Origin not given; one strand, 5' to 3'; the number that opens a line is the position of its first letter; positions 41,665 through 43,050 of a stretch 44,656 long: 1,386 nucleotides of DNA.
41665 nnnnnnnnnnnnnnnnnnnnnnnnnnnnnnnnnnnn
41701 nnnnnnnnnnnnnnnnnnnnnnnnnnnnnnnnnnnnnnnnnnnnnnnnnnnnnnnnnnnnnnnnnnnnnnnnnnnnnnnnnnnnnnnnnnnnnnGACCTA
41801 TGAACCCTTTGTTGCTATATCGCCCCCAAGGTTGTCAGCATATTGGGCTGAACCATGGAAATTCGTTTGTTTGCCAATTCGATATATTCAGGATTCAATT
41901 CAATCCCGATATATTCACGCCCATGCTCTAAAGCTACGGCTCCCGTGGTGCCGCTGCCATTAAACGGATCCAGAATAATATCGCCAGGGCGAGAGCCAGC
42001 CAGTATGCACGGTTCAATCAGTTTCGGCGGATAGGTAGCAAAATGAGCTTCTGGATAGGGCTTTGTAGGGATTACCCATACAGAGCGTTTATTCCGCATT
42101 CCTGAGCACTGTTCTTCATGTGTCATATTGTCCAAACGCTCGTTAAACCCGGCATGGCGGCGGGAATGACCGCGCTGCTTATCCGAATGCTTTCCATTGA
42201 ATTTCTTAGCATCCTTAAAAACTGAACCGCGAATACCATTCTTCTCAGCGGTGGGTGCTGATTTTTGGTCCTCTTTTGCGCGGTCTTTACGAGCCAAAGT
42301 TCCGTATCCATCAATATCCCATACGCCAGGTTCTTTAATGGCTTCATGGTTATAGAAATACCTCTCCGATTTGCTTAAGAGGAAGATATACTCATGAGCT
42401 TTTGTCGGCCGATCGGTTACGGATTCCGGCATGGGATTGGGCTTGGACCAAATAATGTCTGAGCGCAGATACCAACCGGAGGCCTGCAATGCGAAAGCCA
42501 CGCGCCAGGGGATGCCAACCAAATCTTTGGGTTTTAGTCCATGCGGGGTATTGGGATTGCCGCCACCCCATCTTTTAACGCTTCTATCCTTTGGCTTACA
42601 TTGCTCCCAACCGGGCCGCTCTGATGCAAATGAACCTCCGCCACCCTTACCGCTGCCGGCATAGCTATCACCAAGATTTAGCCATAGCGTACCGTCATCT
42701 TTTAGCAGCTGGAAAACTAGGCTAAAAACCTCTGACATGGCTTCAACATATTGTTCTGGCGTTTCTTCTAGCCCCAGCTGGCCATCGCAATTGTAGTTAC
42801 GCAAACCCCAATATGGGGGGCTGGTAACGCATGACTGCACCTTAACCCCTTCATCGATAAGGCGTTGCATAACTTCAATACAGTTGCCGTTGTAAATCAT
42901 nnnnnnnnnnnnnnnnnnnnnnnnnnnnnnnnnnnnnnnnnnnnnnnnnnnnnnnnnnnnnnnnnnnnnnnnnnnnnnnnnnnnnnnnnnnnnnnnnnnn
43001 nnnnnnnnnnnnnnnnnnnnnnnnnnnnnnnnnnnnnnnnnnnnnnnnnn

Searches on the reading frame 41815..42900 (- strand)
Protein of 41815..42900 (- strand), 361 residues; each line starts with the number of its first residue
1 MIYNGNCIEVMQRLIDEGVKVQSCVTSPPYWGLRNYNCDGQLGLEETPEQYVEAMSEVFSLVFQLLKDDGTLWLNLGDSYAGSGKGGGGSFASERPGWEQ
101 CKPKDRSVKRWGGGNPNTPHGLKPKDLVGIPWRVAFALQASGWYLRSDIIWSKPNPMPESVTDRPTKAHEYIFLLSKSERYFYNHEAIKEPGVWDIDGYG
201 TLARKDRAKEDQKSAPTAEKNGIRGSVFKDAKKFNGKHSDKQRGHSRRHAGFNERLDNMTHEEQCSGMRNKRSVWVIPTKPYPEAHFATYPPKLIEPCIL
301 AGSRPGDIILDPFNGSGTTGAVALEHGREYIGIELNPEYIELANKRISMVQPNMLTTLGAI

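Call 117: search_protein_families(library=phrogs, proteins=[window:41815-42900:-], max_evalue=0.001)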
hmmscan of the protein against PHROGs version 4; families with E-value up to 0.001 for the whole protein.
window:41815-42900:- (361 aa): 12 families
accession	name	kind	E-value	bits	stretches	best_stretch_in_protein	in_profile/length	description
phrog_67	-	other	4.7e-74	251.8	1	2-355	126-351/743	DNA methyltransferase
phrog_498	-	other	3.3e-23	83.1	1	137-350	289-423/633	DNA methyltransferase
phrog_3008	-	other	3.3e-22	79.9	1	268-348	128-212/244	DNA methyltransferase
phrog_12517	-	unknown function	1.3e-14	55.1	2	289-354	89-154/316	-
phrog_6952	-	other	2.4e-11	44.8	1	273-347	100-175/181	DNA methyltransferase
phrog_18293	-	other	2.3e-10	41.4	1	285-349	45-109/119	methyltransferase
phrog_8769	-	other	2.3e-10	41.2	1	304-348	10-54/71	methyltransferase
phrog_18146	-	other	1.6e-08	34.9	1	288-337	51-101/452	DNA methyltransferase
phrog_16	-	DNA, RNA and nucleotide metabolism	1.7e-07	30.8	1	280-345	842-907/986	DNA helicase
phrog_23148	-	unknown function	6.4e-07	30.5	1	286-352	85-151/165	-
phrog_6025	-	other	7.4e-07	29.9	1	2-159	14-116/192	DNA methyltransferase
phrog_23085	-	unknown function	7.9e-05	23.3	1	286-347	44-105/138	-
